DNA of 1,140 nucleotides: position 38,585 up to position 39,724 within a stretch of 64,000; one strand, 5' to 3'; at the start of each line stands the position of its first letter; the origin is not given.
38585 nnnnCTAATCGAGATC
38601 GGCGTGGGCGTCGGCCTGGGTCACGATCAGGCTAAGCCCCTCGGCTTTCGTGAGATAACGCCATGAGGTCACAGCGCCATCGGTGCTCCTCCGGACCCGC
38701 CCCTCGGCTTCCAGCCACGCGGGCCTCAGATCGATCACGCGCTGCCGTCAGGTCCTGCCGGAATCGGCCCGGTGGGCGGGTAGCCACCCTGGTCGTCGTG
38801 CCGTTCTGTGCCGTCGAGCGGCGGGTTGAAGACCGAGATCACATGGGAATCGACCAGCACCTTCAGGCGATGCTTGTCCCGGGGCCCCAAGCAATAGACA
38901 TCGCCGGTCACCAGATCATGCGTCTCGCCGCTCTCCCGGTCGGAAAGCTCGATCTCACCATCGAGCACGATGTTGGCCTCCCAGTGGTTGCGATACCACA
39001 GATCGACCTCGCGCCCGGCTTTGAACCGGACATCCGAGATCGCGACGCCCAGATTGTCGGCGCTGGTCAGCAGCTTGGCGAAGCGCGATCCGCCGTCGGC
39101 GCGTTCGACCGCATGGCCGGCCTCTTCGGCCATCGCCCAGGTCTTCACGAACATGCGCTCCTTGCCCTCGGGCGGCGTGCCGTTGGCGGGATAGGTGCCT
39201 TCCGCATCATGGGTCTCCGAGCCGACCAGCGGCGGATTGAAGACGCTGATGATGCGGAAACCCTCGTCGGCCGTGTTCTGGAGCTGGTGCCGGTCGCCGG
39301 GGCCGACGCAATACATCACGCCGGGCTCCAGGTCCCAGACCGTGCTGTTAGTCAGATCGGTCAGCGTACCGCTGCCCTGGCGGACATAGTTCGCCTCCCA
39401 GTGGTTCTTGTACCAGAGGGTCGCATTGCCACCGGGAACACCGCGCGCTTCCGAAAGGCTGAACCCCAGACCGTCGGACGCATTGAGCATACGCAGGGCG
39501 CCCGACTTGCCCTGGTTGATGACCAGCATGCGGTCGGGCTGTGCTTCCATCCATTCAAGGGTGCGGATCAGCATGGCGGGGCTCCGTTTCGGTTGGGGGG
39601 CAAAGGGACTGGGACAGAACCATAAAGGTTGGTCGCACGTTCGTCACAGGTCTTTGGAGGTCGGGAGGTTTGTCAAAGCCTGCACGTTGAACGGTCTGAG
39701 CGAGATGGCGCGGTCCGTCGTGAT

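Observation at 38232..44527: Candidate novel solute-catabolic cluster: EctC-like didomain + GcvT-family aminomethyltransferase + Rieske oxygenase + two DoeB/AstE-family deacylases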

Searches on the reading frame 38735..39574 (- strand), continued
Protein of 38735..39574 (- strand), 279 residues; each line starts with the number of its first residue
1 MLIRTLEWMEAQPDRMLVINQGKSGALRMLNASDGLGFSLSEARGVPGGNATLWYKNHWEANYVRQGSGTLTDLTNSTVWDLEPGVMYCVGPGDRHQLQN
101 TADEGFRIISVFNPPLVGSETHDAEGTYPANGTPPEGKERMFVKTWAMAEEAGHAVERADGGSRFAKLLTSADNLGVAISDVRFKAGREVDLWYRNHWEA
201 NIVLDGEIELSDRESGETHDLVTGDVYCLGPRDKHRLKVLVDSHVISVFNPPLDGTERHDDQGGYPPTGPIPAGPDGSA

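Call 79: search_protein_families(library=pfam, proteins=[L010:3114-4127:+, L010:4259-5566:+, L010:6130-6966:-, L010:7211-8566:-, L010:11060-11617:+, L010:11794-12906:-, L010:15773-17371:+, L015:8493-9356:-, L015:9534-10553:-, L015:2751-5099:+], max_evalue=0.00001)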
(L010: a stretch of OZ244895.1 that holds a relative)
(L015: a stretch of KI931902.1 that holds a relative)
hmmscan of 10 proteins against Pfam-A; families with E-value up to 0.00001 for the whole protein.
L010:3114-4127:+ (337 aa): 1 family
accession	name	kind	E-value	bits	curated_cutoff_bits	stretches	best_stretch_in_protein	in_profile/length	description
PF00491.26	Arginase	-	4.1e-80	269.7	22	1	41-312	2-280/280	Arginase family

L010:4259-5566:+ (435 aa): 4 families
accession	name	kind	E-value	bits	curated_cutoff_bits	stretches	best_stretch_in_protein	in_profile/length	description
PF01593.30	Amino_oxidase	-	3.8e-31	109.3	19.8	1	25-433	1-443/443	Flavin containing amine oxidoreductase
PF13450.12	NAD_binding_8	-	5.7e-11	43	21.9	1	20-84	1-68/68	NAD(P)-binding Rossmann-like domain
PF01266.30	DAO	-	7.8e-09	36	27.9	1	17-127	1-109/353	FAD dependent oxidoreductase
PF07992.20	Pyr_redox_2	-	1.7e-06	28.1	26.1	0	17-52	2-40/291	Pyridine nucleotide-disulphide oxidoreductase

L010:6130-6966:- (278 aa): 3 families
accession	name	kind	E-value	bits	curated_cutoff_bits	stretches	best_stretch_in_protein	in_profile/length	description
PF13561.12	adh_short_C2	-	4.9e-56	190.4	27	1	13-274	1-234/236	Enoyl-(Acyl carrier protein) reductase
PF00106.31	adh_short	-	8.7e-56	188.9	26.6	1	8-212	2-190/195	short chain dehydrogenase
PF08659.16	KR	-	1.5e-08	35.2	22.6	1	10-185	4-163/180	KR domain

L010:7211-8566:- (451 aa): 1 family
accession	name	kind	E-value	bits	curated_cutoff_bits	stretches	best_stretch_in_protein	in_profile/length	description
PF07690.21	MFS_1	-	4.5e-18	65.7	33.4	1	67-408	2-347/347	Major Facilitator Superfamily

L010:11060-11617:+ (185 aa): 2 families
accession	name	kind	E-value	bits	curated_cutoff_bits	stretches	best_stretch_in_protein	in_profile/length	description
PF00578.27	AhpC-TSA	-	3.1e-41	140.6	26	1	36-163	2-123/124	AhpC/TSA family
PF08534.16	Redoxin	-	3.5e-22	79.2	26.6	1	35-163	2-130/148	Redoxin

L010:11794-12906:- (370 aa): 4 families
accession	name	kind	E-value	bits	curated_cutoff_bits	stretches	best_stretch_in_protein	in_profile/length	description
PF00005.33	ABC_tran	-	4.1e-34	118.6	25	1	80-231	2-137/137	ABC transporter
PF08352.17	oligo_HPY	-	8.8e-21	74.5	27.1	1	282-347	1-65/65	Oligopeptide/dipeptide transporter, C-terminal region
PF13191.12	AAA_16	-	8.6e-08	33.3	32.6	1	68-239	2-151/167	AAA ATPase domain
PF02463.25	SMC_N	-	3.2e-06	27.2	40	1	93-275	28-211/220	RecF/RecN/SMC N terminal domain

L010:15773-17371:+ (532 aa): 1 family
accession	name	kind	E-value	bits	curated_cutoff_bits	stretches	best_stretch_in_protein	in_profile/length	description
PF00496.27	SBP_bac_5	-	1.5e-75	255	32.4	1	92-444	2-362/368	Bacterial extracellular solute-binding proteins, family 5 Middle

L015:8493-9356:- (287 aa): 1 family
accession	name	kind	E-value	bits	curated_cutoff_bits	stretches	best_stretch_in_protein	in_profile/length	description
PF00296.26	Bac_luciferase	-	2.1e-29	103.3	27.9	1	76-260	109-313/314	Luciferase-like monooxygenase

L015:9534-10553:- (339 aa): 0 families

L015:2751-5099:+ (782 aa): 2 families
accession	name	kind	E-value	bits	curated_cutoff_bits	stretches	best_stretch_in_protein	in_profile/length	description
PF01526.23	DDE_Tnp_Tn3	-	4.7e-134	447.5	24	1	395-773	1-381/389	Tn3 transposase DDE domain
PF13700.11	DUF4158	-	1.7e-33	116.3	27.4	1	19-179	4-164/165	Domain of unknown function (DUF4158)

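Call 83: search_protein_families(library=ncbifam, proteins=[L087:3139-4569:+], max_evalue=1e-10)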
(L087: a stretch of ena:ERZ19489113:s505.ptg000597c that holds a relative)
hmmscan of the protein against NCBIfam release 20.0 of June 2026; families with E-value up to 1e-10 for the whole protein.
L087:3139-4569:+ (476 aa): 4 families
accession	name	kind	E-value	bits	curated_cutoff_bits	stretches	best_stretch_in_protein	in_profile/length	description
NF052646.1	DABADecarRhbB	equivalog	8.8e-61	205.9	900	1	22-461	38-474/491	L-2,4-diaminobutyrate decarboxylase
TIGR03799.1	NOD_PanD_pyr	equivalog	5.4e-44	150.5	606.1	1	176-407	214-440/522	pyridoxal-dependent aspartate 1-decarboxylase PanP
TIGR03812.1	tyr_de_CO2_Arch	equivalog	1.6e-21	76.6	299.4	1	128-404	65-326/375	tyrosine decarboxylase MfnA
NF002748.0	PRK02769.1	equivalog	6e-19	68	305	1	143-310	87-248/382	histidine decarboxylase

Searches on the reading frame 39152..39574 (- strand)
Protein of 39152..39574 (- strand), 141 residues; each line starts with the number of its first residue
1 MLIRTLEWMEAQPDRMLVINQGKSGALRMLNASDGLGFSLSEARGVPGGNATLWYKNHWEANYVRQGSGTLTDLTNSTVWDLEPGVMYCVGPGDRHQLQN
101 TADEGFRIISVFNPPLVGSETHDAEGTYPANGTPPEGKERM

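Call 37: search_solved_structures(query=window:39152-39574:-, max_evalue=0.001, show_alignments=2)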
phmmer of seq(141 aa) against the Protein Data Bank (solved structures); distinct sequences matched with E-value up to 0.001: 4.
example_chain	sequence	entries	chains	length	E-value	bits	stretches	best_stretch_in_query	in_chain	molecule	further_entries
5onm_A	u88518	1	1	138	7.2e-22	81.3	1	25-132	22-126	L-ectoine synthase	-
5onn_A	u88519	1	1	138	7.2e-22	81.2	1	26-132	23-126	L-ectoine synthase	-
5ono_A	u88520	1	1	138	1.1e-21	80.7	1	26-130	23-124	L-ectoine synthase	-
5bxx_A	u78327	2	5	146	3.9e-20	75.6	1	22-131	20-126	L-ectoine synthase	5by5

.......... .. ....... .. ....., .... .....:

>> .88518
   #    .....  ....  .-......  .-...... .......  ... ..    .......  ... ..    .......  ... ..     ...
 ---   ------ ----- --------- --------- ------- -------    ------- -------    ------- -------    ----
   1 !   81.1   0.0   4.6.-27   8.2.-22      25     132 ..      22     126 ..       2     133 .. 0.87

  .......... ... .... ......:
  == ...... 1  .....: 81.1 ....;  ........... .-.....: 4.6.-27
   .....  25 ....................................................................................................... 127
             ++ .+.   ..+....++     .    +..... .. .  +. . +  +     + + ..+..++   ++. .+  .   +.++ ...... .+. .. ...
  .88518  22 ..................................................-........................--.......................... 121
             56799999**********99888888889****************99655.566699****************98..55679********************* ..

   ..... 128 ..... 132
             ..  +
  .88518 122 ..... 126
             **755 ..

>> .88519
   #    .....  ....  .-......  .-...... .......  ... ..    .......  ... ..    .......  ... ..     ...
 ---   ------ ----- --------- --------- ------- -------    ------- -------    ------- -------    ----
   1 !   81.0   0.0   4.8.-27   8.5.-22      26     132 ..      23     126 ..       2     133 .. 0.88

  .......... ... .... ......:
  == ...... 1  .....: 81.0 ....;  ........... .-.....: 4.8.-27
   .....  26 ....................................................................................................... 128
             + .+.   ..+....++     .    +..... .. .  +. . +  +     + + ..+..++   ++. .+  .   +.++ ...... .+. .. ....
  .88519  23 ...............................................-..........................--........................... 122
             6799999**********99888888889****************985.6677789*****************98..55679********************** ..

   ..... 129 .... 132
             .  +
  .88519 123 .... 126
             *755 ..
